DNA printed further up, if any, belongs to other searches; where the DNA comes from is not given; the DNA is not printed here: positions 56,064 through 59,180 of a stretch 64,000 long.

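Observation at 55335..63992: Non-canonical Rieske/cytochrome-b complex with a split, extended cytochrome b, an octaheme cytochrome c, a cupredoxin-like protein and a CcsA-type lyase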

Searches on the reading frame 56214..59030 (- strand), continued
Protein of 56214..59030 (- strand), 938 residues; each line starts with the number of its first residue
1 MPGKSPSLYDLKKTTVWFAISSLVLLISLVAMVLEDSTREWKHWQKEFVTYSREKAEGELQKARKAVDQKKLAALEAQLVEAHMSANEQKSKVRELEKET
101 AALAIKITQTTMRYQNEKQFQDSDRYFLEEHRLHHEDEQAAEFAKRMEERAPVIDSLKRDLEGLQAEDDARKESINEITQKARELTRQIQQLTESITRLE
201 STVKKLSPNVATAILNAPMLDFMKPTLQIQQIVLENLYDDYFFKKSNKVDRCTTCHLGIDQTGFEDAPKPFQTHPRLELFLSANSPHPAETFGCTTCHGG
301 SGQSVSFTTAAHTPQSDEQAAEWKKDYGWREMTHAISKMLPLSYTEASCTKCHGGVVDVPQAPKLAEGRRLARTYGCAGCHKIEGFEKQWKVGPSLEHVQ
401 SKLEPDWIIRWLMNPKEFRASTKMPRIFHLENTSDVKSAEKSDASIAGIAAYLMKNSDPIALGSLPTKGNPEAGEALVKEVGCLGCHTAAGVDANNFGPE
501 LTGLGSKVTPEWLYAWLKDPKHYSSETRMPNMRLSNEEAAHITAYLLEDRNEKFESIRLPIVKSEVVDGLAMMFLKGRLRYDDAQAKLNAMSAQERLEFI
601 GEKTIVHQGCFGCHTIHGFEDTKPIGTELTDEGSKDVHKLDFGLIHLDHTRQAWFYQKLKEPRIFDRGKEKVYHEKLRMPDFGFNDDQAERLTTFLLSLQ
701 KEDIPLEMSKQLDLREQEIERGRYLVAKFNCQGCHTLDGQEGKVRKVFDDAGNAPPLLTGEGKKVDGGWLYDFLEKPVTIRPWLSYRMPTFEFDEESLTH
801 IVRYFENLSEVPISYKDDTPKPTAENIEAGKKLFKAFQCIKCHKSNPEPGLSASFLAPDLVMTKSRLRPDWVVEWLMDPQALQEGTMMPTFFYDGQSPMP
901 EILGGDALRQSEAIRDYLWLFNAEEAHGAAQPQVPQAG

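Call 47: search_protein_families(library=pfam, proteins=[L019:13075-13860:+, L019:13857-14666:+, L019:14623-16494:+, L019:16549-17154:+, L019:17165-17470:+, L019:17659-18069:+, L031:13028-13894:+, L031:14918-17344:+, L031:17380-18162:+, L031:18173-19987:+], max_evalue=0.001)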
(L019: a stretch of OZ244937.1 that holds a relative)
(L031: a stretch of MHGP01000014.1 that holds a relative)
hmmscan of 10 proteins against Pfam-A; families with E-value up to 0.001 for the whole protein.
L019:13075-13860:+ (261 aa): 2 families
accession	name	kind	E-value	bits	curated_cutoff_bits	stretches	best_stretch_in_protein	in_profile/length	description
PF13620.12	CarboxypepD_reg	-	1.5e-07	32.1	32.3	1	205-252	33-81/82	Carboxypeptidase regulatory-like domain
PF13715.12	CarbopepD_reg_2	-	2.1e-05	24.9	32.2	1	192-257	16-79/88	CarboxypepD_reg-like domain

L019:13857-14666:+ (269 aa): 1 family
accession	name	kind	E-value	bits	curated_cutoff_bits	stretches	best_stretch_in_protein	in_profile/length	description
PF00116.26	COX2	-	1.5e-13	51.2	22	1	168-239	42-113/120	Cytochrome C oxidase subunit II, periplasmic domain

L019:14623-16494:+ (623 aa): 1 family
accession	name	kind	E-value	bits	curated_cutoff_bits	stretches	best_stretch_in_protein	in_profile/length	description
PF00115.25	COX1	-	2.7e-130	435.6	34.8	1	59-533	2-435/436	Cytochrome C and Quinol oxidase polypeptide I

L019:16549-17154:+ (201 aa): 1 family
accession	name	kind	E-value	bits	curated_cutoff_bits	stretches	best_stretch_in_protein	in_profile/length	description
PF00510.24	COX3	-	1.4e-22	81.2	23.8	1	24-200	77-255/258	Cytochrome c oxidase subunit III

L019:17165-17470:+ (101 aa): 1 family
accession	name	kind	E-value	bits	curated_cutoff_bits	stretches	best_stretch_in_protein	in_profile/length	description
PF03626.19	COX4_pro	-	1.3e-11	45.2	28.9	1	17-87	2-70/72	Prokaryotic Cytochrome C oxidase subunit IV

L019:17659-18069:+ (136 aa): 0 families

L031:13028-13894:+ (288 aa): 0 families

L031:14918-17344:+ (808 aa): 6 families
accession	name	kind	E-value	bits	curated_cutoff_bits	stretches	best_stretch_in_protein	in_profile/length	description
PF12034.13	YfbK_C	-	4.3e-67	226.3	25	1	597-780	2-184/184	Uncharacterized protein YfbK, C-terminal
PF12450.13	vWF_A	-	1.6e-41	140.6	25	1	312-402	3-93/94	von Willebrand factor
PF00092.34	VWA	-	1.2e-19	71.7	23.8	1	420-586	1-167/174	von Willebrand factor type A domain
PF13519.12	VWA_2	-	1.3e-15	58.4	27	1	421-525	1-106/107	von Willebrand factor type A domain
PF13768.12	VWA_3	-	1.4e-07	32.1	27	1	420-577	2-153/155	von Willebrand factor type A domain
PF13490.11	zf-HC2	-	7.7e-07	29.5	22.2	1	36-67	3-34/35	Putative zinc-finger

L031:17380-18162:+ (260 aa): 4 families
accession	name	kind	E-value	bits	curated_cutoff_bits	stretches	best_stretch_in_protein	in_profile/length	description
PF13620.12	CarboxypepD_reg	-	6.3e-10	39.7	32.3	1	205-254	31-81/82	Carboxypeptidase regulatory-like domain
PF14686.12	fn3_3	-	1.6e-05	25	24.4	1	204-249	27-74/75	Polysaccharide lyase family 4, domain II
PF13715.12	CarbopepD_reg_2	-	0.00011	22.6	32.2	1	206-255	28-77/88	CarboxypepD_reg-like domain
PF09430.16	EMC7_beta-sandw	-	0.00045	20.8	26.6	0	199-233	16-50/122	ER membrane protein complex subunit 7, beta-sandwich domain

L031:18173-19987:+ (604 aa): 1 family
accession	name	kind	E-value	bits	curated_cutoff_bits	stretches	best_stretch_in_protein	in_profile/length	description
PF00115.25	COX1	-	2.6e-132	442.2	34.8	1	29-526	2-435/436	Cytochrome C and Quinol oxidase polypeptide I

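Call 63: search_protein_families(library=pfam, proteins=[L006:12252-13658:+, L006:13677-15389:+, L031:21419-22201:+, L031:20000-20602:+], max_evalue=0.01)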
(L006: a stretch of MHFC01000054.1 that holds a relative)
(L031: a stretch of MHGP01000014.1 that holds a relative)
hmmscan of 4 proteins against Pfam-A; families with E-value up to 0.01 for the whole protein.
L006:12252-13658:+ (468 aa): 6 families
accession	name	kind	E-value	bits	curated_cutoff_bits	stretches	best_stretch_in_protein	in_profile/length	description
PF02790.20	COX2_TM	-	4e-12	46.6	22.8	1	285-359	8-83/88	Cytochrome C oxidase subunit II, transmembrane domain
PF00116.26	COX2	-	9.8e-09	35.6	22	1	396-446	64-114/120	Cytochrome C oxidase subunit II, periplasmic domain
PF13620.12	CarboxypepD_reg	-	7.6e-07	29.8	32.3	1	189-241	28-80/82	Carboxypeptidase regulatory-like domain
PF13715.12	CarbopepD_reg_2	-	3.9e-05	24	32.2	1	180-243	15-77/88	CarboxypepD_reg-like domain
PF14686.12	fn3_3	-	0.0015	18.7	24.4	1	195-228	31-66/75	Polysaccharide lyase family 4, domain II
PF13473.12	Cupredoxin_1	-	0.003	18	27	0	389-435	49-93/104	Cupredoxin-like domain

L006:13677-15389:+ (570 aa): 1 family
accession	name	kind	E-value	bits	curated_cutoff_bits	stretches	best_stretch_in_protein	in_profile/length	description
PF00115.25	COX1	-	7.4e-154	513.2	34.8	1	32-495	2-436/436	Cytochrome C and Quinol oxidase polypeptide I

L031:21419-22201:+ (260 aa): 3 families
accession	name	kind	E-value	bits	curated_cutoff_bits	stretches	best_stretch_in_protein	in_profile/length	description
PF00116.26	COX2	-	6.4e-12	45.9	22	1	146-225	34-113/120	Cytochrome C oxidase subunit II, periplasmic domain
PF13473.12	Cupredoxin_1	-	0.0003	21.2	27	1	151-230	28-103/104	Cupredoxin-like domain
PF02790.20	COX2_TM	-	0.0018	18.8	22.8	1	7-87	6-83/88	Cytochrome C oxidase subunit II, transmembrane domain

L031:20000-20602:+ (200 aa): 1 family
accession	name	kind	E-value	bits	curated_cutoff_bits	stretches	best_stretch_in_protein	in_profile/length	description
PF00510.24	COX3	-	4.6e-21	76.3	23.8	1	23-199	77-255/258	Cytochrome c oxidase subunit III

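Call 79: predict_structure(alignment_id=A3)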
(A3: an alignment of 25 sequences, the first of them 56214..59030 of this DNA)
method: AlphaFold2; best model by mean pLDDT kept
length: 938 residues; sequences in the alignment: 25
mean_pLDDT: 72.0   pTM: 0.61
mean pLDDT of the five models: 72.0, 70.8, 70.0, 68.6, 65.2
residues with pLDDT >= 90: 159; 70-90: 421; 50-70: 216; < 50: 142
segments of 3 or more residues with pLDDT < 50: 1-9, 212-261, 274-313, 326-339, 391-393, 429-432, 704-709, 847-851, 933-938
pLDDT, mean of each block of 10 residues (from residue 1): 43 63 70 58 66 84 87 91 89 92 93 90 83 83 91 91 92 90 89 86 72 44 30 27 28 31 56 42 34 26 31 56 50 41 68 63 84 71 58 66 89 82 64 66 90 88 86 86 67 66 86 86 72 85 92 90 91 88 93 94 83 79 63 58 60 78 54 55 83 83 50 77 77 69 68 68 85 81 67 86 87 72 89 83 55 61 83 86 70 82 90 90 73 42
secondary structure, 60 per line:
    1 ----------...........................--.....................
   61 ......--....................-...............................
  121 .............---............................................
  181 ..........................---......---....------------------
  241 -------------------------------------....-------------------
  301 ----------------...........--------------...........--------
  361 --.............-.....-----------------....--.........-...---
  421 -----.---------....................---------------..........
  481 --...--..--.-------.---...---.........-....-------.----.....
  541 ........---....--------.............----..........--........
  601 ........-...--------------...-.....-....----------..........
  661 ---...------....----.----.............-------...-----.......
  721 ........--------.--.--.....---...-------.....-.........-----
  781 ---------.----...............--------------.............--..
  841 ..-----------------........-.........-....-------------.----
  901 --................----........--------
elements in order (helices of 4 or more, strands of 3 or more residues): H11-37 H40-66 H69-88 H90-133 H137-206 H210-215 H219-222 H278-281 H317-327 H342-352 H363-375 H377-381 H399-402 H405-413 H436-455 H471-480 H510-518 H520-523 H536-548 H552-555 H564-576 H581-590 H593-608 H631-635 H637-640 H651-660 H673-676 H686-698 H714-728 H743-747 H761-764 H767-775 H795-809 H824-836 H839-842 H860-866 H869-877 H879-882 H907-918 H923-930

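Call 81: fold_search(model_id=the predicted structure, library=pdb)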
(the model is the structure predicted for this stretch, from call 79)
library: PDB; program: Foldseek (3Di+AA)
matches with E <= 10: 358; with E <= 0.001: 0
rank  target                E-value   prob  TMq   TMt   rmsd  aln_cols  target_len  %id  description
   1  5xg2                  1.7e-01  0.84  0.07  0.22  29.9       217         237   16  Crystal structure of a coiled-coil segment (residues 345-468 and 694-814) of Pyrococcus yayanosii Smc (released 2017-06-07)
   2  8i4v_B                2.8e-01  1.00  0.10  0.35  26.4       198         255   17  Cryo-EM structure of 5-subunit Smc5/6 arm region (released 2024-06-26)
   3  8i21_B                4.5e-01  0.89  0.08  0.21  29.7       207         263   13  Cryo-EM structure of 6-subunit Smc5/6 arm region (released 2024-06-26)
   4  8dk2_C                5.5e-01  0.97  0.10  0.12  26.8       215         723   15  CryoEM structure of Pseudomonas aeruginosa PA14 JetABC in an unclamped state trapped in ATP dependent dimeric form (released 2022-10-05)
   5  5c21_B                5.5e-01  0.57  0.05  0.16  19.3       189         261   14  Crystal structure of native HlyD from E. coli (released 2016-02-17)
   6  8wjo_B                7.2e-01  0.44  0.06  0.15  33.2       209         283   13  Cryo-EM structure of 8-subunit Smc5/6 arm region (released 2024-06-26)
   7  9fed                  7.8e-01  0.41  0.05  0.23  20.5       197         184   15  Single-chain chimeric protein mimicking the interaction between HR1 and HR2 in HIV gp41 (released 2025-05-28)
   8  1jch_A                8.2e-01  0.60  0.06  0.11  17.4       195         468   16  Crystal Structure of Colicin E3 in Complex with its Immunity Protein (released 2001-11-30)
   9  2v0o_A                8.5e-01  0.77  0.09  0.28  34.3       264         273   14  FCHO2 F-BAR domain (released 2007-06-26)
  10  8dk2_D                8.5e-01  0.51  0.08  0.10  27.5       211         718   13  CryoEM structure of Pseudomonas aeruginosa PA14 JetABC in an unclamped state trapped in ATP dependent dimeric form (released 2022-10-05)
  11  8i21_A                8.8e-01  0.93  0.10  0.33  26.9       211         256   12  Cryo-EM structure of 6-subunit Smc5/6 arm region (released 2024-06-26)
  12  5c22_B                8.8e-01  0.54  0.05  0.16  17.3       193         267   14  Crystal structure of Zn-bound HlyD from E. coli (released 2016-02-17)
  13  4wpe                  8.8e-01  0.21  0.05  0.15  34.4       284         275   15  Crystal Structure of Hof1p F-BAR domain (released 2014-12-24)
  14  3vkg_A                9.2e-01  0.04  0.08  0.04  45.9      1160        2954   10  X-ray structure of an MTBD truncation mutant of dynein motor domain (released 2012-03-14)
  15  8sbj_B                1.0e+00  0.98  0.09  0.28  13.8       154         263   10  Co-structure Phosphatidylinositol 4,5-bisphosphate 3-kinase catalytic subunit alpha isoform complexed with brain penet (released 2023-07-19)
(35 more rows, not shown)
